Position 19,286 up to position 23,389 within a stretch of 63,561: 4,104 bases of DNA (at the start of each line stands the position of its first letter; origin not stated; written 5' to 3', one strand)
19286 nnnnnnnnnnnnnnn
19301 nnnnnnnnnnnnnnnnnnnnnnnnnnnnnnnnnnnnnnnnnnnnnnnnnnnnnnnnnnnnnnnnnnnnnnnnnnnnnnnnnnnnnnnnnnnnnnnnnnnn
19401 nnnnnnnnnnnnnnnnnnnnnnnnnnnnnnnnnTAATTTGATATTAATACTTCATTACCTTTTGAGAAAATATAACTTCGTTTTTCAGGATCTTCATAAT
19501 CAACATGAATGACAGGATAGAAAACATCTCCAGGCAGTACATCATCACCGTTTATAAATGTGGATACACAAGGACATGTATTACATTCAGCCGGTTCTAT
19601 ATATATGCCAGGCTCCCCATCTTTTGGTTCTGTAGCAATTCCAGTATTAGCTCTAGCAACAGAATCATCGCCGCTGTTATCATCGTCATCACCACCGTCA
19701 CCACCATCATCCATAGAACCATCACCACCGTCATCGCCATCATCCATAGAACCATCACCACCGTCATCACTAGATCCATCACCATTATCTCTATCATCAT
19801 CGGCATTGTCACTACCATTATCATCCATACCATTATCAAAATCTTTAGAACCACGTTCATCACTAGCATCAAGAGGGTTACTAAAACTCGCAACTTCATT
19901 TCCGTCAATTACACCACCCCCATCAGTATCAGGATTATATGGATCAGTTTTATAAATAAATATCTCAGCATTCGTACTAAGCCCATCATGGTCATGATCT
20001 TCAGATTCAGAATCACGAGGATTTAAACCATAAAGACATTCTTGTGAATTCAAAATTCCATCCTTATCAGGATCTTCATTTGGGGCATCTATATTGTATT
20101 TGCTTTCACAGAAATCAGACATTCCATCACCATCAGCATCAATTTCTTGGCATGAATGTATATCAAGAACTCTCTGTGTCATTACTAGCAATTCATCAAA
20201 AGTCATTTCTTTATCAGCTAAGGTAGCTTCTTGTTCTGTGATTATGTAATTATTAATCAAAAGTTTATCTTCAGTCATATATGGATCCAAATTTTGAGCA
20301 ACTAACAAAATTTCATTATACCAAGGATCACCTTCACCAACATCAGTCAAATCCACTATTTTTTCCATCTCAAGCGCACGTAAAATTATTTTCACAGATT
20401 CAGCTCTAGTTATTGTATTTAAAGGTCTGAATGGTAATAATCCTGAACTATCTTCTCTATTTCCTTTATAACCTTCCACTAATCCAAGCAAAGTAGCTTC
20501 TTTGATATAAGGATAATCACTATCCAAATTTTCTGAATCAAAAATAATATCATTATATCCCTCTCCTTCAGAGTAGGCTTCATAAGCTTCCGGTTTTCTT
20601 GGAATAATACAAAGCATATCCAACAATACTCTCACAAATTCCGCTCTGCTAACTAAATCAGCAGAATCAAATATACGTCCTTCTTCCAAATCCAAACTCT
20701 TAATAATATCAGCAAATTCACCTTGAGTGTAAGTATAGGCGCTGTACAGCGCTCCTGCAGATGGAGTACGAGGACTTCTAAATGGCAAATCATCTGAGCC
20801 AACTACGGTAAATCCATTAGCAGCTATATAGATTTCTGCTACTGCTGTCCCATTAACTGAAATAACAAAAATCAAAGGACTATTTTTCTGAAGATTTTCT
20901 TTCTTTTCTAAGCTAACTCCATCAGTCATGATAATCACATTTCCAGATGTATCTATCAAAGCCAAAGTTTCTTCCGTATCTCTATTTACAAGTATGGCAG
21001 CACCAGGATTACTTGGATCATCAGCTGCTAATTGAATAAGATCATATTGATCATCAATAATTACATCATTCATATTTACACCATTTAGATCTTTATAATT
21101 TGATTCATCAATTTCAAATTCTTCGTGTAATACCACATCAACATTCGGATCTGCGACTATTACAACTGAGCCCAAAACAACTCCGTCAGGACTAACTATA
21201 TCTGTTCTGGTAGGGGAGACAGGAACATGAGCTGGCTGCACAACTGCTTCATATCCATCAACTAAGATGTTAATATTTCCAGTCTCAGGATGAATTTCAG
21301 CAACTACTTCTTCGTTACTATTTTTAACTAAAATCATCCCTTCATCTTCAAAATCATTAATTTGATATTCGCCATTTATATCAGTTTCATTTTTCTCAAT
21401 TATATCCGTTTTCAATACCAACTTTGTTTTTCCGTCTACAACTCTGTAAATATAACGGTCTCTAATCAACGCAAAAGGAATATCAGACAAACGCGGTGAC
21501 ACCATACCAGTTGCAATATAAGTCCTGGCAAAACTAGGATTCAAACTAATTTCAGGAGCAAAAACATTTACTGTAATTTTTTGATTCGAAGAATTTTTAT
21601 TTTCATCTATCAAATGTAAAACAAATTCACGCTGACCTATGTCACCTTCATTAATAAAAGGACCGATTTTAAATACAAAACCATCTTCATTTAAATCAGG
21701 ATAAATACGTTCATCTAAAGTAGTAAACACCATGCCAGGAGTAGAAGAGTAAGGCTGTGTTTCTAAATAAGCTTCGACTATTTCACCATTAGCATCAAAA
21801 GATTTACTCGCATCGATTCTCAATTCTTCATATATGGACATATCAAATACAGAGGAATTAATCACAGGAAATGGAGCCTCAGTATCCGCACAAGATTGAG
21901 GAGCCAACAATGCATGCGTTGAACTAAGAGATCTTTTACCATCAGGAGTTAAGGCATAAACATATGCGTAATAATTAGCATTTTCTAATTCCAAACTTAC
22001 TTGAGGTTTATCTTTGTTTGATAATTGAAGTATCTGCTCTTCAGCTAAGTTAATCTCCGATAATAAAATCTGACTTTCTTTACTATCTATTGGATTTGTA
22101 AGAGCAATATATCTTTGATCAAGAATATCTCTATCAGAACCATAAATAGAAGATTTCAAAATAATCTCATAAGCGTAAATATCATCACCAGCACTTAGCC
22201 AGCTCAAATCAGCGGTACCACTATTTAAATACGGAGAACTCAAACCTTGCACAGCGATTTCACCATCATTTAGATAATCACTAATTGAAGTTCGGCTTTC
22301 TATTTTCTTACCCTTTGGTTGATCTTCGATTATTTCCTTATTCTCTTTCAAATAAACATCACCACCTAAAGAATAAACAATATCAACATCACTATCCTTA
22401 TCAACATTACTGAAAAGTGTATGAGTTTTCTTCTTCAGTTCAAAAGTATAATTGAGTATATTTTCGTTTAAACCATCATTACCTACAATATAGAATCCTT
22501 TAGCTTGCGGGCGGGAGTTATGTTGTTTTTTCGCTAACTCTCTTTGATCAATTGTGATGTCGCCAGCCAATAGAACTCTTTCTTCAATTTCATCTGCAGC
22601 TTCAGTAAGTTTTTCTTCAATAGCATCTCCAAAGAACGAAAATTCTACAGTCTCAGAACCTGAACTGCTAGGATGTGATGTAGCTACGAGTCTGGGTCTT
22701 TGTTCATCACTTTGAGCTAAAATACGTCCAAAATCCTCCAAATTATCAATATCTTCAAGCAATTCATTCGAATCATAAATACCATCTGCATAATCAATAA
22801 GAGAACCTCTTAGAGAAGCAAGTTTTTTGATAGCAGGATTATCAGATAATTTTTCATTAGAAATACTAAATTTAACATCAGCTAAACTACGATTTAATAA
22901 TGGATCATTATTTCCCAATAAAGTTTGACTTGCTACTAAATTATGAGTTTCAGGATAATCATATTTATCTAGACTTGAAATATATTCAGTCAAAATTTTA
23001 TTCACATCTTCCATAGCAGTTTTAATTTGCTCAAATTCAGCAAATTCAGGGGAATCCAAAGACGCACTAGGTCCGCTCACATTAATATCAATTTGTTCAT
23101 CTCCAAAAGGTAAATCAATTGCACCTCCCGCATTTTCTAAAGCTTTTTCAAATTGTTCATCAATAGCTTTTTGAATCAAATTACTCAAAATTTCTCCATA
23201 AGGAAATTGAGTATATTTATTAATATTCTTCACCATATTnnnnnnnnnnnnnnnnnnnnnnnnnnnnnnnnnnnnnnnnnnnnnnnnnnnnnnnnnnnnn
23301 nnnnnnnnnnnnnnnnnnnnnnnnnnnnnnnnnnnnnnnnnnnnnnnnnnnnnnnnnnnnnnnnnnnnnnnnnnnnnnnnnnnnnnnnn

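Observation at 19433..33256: Giant protein with an unusual domain mosaic: adhesin modules, SLH-like wall anchor near the C-terminus, and about 1500 central residues with no recognisable fold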

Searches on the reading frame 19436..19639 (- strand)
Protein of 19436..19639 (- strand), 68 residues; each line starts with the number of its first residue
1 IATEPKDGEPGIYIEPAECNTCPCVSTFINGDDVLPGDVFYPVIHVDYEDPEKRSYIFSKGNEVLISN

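Call 88: find_homologous_proteins(query=window:19436-19639:-, max_evalue=0.01)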
Query window:19436-19639:-: no candidate shares three 5-residue words with the query. No homologue found.

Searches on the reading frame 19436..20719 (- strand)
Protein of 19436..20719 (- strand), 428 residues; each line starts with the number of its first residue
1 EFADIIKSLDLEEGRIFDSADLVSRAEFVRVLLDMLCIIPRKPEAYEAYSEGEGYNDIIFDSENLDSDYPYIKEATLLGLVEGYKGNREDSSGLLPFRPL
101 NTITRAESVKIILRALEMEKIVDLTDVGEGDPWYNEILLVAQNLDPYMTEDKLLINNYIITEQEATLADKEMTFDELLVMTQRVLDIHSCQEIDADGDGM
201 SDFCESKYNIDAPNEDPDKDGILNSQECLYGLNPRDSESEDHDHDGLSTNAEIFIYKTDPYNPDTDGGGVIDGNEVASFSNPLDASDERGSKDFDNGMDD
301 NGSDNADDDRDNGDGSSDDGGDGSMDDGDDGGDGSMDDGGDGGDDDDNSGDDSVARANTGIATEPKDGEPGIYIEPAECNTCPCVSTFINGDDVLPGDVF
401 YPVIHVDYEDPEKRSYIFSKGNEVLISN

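Call 68: search_protein_families(library=pfam, proteins=[window:19436-20719:-], max_evalue=1)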
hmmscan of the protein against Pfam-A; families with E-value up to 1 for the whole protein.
window:19436-20719:- (428 aa): 3 families
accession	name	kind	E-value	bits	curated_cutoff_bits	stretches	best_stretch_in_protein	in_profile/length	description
PF00395.25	SLH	-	0.00016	22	20.8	1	66-107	9-42/44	S-layer homology domain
PF23627.1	LisH_WDR26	-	0.061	13.2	27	0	21-36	8-23/45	WDR26 Lis-homology motif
PF00036.39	EF-hand_1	-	0.16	12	25.4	0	216-230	10-24/29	EF hand domain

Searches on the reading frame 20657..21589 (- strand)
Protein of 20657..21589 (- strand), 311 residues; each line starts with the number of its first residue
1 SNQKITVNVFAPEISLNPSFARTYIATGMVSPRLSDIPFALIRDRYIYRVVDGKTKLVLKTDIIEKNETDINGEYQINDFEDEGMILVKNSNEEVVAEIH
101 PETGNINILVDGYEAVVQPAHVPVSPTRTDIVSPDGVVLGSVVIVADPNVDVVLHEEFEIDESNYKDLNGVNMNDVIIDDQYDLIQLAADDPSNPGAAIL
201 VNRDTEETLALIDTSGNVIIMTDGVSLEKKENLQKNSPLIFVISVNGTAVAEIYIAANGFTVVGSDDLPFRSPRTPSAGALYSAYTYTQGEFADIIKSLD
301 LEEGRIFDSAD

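Call 68: search_protein_families(library=pfam, proteins=[window:20657-21589:-], max_evalue=1)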
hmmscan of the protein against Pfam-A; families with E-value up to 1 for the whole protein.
window:20657-21589:- (311 aa): 1 family
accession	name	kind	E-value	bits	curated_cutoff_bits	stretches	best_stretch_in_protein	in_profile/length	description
PF15598.11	Imm61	-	0.061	13.6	25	0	64-110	86-132/157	Immunity protein 61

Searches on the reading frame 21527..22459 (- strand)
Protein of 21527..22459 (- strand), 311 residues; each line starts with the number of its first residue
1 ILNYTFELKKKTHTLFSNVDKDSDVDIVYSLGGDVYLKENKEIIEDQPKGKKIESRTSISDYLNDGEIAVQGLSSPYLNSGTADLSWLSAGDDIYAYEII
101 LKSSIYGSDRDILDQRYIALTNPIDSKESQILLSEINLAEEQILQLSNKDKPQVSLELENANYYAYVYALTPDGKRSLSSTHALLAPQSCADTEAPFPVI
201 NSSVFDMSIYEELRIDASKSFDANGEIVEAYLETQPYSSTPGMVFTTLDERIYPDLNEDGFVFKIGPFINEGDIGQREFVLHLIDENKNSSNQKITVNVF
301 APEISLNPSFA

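Call 68: search_protein_families(library=pfam, proteins=[window:21527-22459:-], max_evalue=1)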
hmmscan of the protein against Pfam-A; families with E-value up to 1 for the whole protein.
window:21527-22459:- (311 aa): 0 families

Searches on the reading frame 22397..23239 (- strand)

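Call 68: search_protein_families(library=pfam, proteins=[window:22397-23239:-], max_evalue=1)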
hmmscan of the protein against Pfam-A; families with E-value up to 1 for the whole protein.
window:22397-23239:- (281 aa): 1 family
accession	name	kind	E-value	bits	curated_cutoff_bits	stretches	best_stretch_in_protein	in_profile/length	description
PF01133.22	ER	-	0.042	14.4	25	0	58-89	10-41/98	Enhancer of rudimentary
